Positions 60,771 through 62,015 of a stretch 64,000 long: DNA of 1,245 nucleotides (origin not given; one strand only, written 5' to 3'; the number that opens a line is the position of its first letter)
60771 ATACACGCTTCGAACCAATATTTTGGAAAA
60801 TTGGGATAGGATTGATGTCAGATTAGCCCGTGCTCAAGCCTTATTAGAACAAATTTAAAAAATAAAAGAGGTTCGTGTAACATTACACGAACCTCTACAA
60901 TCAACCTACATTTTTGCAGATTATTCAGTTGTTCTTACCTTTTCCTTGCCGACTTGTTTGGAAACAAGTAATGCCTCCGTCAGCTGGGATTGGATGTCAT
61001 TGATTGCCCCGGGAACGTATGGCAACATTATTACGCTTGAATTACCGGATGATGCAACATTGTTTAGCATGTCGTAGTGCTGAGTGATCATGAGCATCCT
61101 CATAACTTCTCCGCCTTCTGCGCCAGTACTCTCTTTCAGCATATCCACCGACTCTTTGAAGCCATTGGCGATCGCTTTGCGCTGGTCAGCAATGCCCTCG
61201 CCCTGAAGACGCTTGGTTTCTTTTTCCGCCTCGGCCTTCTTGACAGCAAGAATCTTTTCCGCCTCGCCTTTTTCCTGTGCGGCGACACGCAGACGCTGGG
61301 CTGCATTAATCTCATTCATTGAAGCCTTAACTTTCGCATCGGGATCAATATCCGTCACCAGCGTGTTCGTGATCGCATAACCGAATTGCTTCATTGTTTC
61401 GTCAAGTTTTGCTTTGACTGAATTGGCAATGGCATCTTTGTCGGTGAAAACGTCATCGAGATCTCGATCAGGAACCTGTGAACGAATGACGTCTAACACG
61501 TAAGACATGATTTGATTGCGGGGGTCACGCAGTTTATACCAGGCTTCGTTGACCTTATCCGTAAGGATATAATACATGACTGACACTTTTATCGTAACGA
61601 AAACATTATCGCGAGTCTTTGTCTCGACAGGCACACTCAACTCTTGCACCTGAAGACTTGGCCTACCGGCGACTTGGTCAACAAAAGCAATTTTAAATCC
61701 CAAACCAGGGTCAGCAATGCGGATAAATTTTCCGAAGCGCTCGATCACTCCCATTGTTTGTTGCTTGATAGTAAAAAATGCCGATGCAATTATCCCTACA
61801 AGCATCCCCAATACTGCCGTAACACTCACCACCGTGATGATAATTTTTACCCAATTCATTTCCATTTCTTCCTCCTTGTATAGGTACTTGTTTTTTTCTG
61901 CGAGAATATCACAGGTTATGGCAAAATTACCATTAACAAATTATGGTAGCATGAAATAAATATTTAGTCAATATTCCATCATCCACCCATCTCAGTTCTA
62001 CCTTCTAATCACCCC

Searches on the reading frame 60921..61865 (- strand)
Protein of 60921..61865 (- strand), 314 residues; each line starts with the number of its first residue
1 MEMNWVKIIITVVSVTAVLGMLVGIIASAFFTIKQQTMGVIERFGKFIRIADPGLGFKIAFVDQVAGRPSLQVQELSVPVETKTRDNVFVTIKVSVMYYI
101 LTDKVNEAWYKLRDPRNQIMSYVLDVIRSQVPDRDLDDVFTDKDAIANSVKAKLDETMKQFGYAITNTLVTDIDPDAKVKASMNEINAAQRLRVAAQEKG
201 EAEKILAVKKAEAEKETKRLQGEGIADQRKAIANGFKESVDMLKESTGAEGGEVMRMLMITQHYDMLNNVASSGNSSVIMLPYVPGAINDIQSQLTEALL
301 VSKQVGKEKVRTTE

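Call 85: find_encoding_contigs(protein=window:60921-61865:-, flank=10000, max_places=1)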
Protein window:60921-61865:- (314 aa): 5 contigs read that carry it; 1 place shown.
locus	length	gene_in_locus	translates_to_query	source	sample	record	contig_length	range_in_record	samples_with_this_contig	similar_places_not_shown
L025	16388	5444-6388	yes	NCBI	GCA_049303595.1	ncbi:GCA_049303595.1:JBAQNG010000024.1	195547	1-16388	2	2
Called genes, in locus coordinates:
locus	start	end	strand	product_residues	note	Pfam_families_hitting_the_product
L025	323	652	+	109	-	-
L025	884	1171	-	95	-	PF01197:Ribosomal_L31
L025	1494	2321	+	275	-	PF00318:Ribosomal_S2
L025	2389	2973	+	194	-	PF00889:EF_TS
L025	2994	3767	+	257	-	PF04468:PSP1, PF28472:PSP1_3rd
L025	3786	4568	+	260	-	PF00515:TPR_1 (faint), PF07719:TPR_2 (weak), PF13181:TPR_8 (weak)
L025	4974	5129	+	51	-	PF00471:Ribosomal_L33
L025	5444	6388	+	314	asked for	PF01145:Band_7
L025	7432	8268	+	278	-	PF13387:Lnb_N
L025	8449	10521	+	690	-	PF09972:DUF2207, PF03816:LytR_cpsA_psr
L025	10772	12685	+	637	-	PF02743:dCache_1, PF17201:Cache_3-Cache_2, PF00015:MCPsignal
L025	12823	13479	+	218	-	PF04307:YdjM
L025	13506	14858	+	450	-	PF01554:MatE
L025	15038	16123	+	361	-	-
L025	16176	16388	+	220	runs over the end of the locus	-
